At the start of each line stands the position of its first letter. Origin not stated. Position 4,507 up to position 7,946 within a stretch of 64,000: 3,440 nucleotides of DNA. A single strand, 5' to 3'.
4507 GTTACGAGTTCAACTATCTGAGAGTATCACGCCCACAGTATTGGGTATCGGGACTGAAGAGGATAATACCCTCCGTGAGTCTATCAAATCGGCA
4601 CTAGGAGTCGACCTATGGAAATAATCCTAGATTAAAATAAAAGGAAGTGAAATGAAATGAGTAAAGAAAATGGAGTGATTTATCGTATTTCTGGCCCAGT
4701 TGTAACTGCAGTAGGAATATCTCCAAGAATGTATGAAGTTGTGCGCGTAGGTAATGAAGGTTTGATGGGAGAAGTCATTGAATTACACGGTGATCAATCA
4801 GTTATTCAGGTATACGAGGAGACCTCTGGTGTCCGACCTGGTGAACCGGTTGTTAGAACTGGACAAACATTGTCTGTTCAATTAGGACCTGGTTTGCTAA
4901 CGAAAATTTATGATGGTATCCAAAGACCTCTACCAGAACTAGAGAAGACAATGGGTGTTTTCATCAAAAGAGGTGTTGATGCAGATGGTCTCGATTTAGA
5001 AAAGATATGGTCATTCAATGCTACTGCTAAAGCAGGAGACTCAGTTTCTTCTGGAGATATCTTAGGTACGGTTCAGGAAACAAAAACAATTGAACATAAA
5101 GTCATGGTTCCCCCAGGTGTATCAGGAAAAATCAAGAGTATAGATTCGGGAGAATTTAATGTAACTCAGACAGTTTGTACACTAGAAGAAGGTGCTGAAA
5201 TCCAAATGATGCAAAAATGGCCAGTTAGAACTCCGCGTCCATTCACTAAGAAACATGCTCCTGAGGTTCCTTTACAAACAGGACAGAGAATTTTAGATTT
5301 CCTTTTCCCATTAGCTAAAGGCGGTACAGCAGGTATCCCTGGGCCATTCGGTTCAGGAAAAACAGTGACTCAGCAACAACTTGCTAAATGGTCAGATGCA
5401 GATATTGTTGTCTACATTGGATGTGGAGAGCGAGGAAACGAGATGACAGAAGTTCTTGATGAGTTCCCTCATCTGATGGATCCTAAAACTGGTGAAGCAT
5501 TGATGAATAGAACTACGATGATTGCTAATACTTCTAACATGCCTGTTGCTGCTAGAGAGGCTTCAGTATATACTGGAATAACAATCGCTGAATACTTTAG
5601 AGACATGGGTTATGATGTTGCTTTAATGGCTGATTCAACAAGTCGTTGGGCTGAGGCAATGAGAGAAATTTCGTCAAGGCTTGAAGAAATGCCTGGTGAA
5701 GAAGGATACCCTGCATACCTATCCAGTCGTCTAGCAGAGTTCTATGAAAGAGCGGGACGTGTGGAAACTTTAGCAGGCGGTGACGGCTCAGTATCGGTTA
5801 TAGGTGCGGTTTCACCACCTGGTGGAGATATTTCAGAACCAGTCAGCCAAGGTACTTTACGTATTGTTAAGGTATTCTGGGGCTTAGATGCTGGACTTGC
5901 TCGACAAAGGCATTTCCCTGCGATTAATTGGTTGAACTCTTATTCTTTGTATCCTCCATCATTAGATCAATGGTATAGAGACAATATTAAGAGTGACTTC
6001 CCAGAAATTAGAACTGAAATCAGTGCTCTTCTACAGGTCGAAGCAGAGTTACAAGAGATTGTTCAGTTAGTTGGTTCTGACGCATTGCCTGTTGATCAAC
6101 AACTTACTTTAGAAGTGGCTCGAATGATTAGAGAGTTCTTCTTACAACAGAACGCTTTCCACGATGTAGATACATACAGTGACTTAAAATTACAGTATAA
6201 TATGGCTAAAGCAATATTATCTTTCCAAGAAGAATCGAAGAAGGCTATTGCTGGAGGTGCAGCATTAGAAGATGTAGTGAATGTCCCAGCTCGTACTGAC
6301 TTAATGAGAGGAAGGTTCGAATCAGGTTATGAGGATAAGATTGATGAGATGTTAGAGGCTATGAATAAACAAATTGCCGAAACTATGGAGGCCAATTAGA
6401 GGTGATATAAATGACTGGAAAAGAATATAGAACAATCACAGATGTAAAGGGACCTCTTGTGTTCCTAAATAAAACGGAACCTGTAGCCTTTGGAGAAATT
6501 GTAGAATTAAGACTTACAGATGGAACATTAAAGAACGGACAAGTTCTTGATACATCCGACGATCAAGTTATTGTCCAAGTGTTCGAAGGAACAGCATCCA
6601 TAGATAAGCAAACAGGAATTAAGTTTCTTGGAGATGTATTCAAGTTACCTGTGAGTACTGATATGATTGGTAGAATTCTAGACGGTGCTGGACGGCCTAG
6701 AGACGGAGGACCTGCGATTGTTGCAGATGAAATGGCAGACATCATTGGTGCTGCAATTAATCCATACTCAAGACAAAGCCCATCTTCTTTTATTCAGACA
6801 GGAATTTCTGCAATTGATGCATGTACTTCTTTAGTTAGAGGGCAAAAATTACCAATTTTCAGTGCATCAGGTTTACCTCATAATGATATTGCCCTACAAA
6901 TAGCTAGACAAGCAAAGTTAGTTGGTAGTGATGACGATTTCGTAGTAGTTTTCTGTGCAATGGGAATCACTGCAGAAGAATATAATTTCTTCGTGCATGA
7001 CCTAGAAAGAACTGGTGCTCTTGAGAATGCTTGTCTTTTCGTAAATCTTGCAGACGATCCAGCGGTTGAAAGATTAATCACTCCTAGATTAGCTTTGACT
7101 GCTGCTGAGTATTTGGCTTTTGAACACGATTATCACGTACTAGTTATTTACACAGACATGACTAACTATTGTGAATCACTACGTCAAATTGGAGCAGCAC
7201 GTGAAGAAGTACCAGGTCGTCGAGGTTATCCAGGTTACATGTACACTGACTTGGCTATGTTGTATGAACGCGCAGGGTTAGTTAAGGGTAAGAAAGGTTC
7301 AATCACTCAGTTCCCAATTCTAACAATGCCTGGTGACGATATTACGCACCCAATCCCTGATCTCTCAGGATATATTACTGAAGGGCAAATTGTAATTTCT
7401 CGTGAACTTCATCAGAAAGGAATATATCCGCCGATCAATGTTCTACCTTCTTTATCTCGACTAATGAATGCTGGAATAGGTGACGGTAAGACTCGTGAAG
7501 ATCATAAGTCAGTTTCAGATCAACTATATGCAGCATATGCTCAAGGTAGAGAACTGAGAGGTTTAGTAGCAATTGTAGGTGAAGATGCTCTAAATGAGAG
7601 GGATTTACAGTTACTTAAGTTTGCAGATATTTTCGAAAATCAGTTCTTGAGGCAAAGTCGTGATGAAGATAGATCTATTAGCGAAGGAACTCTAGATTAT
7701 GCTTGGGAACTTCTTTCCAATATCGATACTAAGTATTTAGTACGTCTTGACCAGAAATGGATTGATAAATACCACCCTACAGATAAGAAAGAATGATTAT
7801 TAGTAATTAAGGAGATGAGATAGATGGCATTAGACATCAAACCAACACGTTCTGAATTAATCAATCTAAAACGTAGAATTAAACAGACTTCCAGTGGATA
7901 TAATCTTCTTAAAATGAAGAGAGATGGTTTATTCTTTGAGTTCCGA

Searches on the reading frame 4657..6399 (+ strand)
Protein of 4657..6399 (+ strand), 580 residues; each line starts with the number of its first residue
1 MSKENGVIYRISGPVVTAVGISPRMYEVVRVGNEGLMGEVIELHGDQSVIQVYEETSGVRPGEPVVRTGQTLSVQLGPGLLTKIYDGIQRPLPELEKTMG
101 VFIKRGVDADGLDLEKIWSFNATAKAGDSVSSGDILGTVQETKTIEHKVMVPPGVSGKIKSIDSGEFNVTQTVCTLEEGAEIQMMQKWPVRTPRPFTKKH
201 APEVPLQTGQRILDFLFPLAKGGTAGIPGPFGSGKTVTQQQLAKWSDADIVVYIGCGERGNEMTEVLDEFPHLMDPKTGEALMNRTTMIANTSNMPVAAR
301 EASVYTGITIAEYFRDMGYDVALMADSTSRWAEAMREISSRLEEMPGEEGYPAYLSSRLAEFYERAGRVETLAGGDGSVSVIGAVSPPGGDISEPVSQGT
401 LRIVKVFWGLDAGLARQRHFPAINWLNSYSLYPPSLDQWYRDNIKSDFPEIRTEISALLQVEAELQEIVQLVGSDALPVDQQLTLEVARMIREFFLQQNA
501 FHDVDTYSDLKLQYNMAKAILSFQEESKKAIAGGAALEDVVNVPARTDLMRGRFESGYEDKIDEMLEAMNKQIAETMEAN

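Call 5: search_protein_families(library=pfam, proteins=[window:4657-6399:+])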
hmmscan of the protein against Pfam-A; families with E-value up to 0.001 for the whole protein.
window:4657-6399:+ (580 aa): 4 families
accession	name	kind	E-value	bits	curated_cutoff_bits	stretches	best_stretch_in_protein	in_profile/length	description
PF00006.31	ATP-synt_ab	-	1.1e-75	254.4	29.5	1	209-430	1-213/213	ATP synthase alpha/beta family, nucleotide-binding domain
PF16886.11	ATP-synt_ab_Xtn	-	4e-30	103.8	25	1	110-191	2-88/88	ATPsynthase alpha/beta subunit barrel-sandwich domain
PF22919.1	ATP-synt_VA_C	-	1.7e-25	89.5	24.7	1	437-534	1-95/101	C-terminal domain of V and A type ATP synthase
PF02874.29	ATP-synt_ab_N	-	2.8e-16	60.2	20.9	1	8-69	1-69/69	ATP synthase alpha/beta family, beta-barrel domain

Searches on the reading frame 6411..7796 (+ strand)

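Call 5: search_protein_families(library=pfam, proteins=[window:6411-7796:+])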
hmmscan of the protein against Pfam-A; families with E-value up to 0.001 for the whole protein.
window:6411-7796:+ (461 aa): 3 families
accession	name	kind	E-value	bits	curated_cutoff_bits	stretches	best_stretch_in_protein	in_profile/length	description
PF00006.31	ATP-synt_ab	-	1.8e-78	263.5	29.5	1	131-349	1-213/213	ATP synthase alpha/beta family, nucleotide-binding domain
PF22919.1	ATP-synt_VA_C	-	6.5e-28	97.2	24.7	1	355-454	2-100/101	C-terminal domain of V and A type ATP synthase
PF02874.29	ATP-synt_ab_N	-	9.5e-11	42.5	20.9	1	9-74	1-69/69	ATP synthase alpha/beta family, beta-barrel domain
